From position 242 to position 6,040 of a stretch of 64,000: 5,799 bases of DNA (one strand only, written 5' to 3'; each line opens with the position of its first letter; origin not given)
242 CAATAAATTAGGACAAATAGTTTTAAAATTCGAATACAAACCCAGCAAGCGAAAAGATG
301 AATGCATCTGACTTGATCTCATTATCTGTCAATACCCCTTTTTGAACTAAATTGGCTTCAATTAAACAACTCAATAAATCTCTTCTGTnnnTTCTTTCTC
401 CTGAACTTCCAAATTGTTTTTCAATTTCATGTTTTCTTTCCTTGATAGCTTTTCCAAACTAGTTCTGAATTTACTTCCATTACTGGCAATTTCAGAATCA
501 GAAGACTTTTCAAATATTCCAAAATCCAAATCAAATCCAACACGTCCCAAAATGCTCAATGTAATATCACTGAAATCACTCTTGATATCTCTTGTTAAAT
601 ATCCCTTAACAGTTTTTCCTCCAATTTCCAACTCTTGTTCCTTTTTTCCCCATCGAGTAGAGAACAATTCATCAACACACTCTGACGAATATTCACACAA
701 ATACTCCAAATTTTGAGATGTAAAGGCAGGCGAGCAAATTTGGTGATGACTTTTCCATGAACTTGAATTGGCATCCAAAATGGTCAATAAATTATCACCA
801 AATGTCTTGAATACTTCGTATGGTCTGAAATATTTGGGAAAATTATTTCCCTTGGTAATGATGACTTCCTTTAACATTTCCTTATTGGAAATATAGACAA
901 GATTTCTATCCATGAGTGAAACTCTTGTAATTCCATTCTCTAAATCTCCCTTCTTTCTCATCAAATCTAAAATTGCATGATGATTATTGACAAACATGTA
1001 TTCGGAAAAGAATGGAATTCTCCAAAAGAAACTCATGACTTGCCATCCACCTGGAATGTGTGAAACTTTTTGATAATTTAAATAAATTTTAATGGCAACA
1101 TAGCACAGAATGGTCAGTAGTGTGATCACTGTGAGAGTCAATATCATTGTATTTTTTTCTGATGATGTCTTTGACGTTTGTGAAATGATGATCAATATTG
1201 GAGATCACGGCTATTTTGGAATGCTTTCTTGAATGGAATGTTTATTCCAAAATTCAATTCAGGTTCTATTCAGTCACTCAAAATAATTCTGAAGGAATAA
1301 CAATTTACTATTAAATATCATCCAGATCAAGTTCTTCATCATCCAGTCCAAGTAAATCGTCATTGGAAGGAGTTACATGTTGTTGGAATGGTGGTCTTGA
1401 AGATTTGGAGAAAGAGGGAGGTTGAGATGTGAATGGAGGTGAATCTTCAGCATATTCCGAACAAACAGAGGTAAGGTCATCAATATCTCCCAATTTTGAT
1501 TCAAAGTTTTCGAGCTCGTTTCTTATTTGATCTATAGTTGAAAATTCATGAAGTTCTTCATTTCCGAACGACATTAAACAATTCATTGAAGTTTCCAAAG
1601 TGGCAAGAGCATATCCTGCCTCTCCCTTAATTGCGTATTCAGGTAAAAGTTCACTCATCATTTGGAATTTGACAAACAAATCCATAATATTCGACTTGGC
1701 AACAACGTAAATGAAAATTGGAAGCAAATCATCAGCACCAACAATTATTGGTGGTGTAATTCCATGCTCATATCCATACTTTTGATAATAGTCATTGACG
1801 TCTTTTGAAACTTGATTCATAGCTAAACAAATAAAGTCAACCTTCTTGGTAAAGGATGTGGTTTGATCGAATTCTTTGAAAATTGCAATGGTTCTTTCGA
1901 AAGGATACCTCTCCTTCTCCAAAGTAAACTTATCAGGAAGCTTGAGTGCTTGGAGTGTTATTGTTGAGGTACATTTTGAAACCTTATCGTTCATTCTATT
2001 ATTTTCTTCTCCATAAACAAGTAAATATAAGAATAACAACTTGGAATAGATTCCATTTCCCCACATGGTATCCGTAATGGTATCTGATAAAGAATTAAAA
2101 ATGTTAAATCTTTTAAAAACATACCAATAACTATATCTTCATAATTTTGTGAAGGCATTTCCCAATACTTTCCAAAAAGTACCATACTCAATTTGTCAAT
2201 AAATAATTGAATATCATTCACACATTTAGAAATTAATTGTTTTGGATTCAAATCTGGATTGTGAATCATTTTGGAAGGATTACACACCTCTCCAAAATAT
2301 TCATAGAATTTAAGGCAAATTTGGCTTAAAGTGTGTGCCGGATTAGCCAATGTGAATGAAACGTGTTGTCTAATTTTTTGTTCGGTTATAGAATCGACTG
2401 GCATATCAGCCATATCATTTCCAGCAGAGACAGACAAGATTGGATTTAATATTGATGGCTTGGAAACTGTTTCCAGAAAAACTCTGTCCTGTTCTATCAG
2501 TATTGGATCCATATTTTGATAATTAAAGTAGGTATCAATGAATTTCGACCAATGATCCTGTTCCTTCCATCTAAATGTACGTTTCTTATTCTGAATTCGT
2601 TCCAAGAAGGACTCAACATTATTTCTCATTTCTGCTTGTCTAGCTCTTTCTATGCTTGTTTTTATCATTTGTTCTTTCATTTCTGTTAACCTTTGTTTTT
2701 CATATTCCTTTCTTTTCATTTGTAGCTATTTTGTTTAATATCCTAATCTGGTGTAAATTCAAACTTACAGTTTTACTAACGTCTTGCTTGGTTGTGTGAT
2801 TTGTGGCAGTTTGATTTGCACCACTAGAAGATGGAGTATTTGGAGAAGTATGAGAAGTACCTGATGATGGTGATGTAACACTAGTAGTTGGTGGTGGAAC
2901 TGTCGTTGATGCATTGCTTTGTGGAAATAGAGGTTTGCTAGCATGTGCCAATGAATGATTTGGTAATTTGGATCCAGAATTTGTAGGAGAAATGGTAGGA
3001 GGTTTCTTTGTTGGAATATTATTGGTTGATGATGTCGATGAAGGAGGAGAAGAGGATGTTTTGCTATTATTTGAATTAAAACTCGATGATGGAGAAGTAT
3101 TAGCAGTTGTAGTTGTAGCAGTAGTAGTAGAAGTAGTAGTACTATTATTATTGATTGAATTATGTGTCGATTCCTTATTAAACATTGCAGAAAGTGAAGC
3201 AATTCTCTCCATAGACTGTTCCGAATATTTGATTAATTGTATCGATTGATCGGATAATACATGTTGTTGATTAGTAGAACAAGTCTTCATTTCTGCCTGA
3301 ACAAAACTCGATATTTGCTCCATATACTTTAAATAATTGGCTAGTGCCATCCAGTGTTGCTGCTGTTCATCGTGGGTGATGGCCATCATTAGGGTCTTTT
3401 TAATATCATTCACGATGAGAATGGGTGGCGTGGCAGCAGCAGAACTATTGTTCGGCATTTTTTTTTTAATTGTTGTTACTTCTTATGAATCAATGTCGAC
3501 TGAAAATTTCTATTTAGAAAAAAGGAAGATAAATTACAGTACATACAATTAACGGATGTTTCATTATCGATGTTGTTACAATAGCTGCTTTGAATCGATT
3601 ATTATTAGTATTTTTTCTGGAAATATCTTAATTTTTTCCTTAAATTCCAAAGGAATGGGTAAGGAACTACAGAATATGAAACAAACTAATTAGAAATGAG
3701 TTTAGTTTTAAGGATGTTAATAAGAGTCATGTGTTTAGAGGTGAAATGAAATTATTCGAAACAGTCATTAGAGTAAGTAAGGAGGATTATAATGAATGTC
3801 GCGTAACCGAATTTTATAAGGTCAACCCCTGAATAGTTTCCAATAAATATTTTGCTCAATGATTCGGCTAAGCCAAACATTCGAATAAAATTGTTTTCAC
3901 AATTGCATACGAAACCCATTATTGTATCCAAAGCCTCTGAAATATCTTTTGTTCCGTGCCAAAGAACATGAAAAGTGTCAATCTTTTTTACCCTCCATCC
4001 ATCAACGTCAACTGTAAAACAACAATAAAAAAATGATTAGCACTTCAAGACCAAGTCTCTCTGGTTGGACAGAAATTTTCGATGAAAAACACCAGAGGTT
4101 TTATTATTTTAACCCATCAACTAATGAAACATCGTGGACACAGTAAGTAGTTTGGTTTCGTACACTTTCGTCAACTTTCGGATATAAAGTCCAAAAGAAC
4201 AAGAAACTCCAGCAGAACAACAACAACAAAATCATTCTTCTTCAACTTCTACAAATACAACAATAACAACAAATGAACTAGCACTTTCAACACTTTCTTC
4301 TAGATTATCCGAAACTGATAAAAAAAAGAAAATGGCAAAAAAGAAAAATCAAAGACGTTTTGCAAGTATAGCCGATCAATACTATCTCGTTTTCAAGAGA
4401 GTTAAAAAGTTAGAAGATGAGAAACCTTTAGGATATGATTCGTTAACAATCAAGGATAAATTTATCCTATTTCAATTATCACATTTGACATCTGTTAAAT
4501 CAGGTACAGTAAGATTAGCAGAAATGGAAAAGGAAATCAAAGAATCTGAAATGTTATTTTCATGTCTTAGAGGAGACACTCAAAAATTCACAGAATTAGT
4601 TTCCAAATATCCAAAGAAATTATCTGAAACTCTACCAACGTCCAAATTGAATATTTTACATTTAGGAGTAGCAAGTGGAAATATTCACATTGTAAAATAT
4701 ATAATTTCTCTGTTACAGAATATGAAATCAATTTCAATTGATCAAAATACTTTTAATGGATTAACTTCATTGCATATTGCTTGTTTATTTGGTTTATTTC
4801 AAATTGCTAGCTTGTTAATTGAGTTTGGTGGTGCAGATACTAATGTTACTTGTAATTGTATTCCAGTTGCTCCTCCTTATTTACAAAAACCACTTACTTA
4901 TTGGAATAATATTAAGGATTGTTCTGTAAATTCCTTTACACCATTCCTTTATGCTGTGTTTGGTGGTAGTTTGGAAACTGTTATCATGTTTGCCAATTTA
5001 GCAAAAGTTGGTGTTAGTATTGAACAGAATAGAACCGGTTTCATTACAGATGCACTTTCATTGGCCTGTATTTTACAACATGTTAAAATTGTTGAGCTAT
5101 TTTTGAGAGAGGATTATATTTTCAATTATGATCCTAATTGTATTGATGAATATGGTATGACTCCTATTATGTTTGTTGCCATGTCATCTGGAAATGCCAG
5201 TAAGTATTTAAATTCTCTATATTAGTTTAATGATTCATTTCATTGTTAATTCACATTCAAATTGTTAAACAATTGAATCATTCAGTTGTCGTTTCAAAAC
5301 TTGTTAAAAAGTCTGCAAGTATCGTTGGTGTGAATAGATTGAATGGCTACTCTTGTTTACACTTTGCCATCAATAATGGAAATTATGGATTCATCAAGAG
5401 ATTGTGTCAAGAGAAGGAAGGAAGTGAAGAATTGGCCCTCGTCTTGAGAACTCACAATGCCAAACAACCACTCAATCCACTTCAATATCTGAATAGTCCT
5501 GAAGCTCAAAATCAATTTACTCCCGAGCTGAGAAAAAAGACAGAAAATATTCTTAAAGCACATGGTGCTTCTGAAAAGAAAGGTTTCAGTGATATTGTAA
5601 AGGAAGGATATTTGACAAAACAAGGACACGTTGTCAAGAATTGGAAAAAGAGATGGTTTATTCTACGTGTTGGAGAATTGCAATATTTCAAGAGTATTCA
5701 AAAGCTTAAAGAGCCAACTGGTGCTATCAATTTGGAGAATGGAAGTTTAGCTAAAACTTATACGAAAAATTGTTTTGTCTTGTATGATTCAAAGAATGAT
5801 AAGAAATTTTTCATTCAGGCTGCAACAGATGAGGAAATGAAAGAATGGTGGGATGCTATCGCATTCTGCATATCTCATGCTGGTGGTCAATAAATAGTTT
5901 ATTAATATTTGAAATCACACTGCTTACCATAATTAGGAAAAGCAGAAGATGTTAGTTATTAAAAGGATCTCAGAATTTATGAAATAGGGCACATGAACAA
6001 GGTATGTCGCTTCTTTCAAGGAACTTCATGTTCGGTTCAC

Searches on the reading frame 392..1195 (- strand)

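Call 53: search_protein_families(library=pfam, proteins=[window:392-1195:-], max_evalue=0.001)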
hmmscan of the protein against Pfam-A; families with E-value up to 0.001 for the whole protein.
window:392-1195:- (268 aa): 1 family
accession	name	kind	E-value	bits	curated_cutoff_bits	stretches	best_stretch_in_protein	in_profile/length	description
PF00067.27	p450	-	3.7e-11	42.9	22.8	1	50-237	3-174/462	Cytochrome P450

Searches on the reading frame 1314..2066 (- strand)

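Call 53: search_protein_families(library=pfam, proteins=[window:1314-2066:-], max_evalue=0.001)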
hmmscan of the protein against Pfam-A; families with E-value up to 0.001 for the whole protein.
window:1314-2066:- (251 aa): 1 family
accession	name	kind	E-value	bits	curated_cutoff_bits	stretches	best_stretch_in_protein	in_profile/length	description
PF02204.23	VPS9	-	2.3e-14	54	27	1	58-166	3-101/104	Vacuolar sorting protein 9 (VPS9) domain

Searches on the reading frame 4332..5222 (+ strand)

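Call 53: search_protein_families(library=pfam, proteins=[window:4332-5222:+], max_evalue=0.001)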
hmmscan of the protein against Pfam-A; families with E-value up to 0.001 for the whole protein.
window:4332-5222:+ (297 aa): 5 families
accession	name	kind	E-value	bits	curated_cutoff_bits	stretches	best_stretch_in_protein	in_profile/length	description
PF12796.13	Ank_2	-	7.2e-17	62.2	27.3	2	78-173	5-89/90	Ankyrin repeats (3 copies)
PF13637.12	Ank_4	-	4.3e-13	49.5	22.7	0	245-285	4-40/50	Ankyrin repeats (many copies)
PF00023.36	Ank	-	6.3e-13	48.6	21.1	1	142-173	1-31/33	Ankyrin repeat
PF13606.12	Ank_3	-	2.7e-12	46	22.3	1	142-171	1-29/30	Ankyrin repeat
PF13857.12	Ank_5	-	2.2e-07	31.5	27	0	127-176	1-48/56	Ankyrin repeats (many copies)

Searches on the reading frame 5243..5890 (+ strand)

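Call 53: search_protein_families(library=pfam, proteins=[window:5243-5890:+], max_evalue=0.001)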
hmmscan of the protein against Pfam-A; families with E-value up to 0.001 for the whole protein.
window:5243-5890:+ (216 aa): 3 families
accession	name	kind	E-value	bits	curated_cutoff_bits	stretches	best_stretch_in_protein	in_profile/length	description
PF00169.35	PH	-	6.4e-20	72.1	25.1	1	119-210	2-104/105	PH domain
PF15413.13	PH_11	-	4.7e-08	33.9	30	1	119-206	2-98/101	Pleckstrin homology domain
PF20399.4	PH_20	-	7.4e-05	23.1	27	1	115-174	8-71/84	PH domain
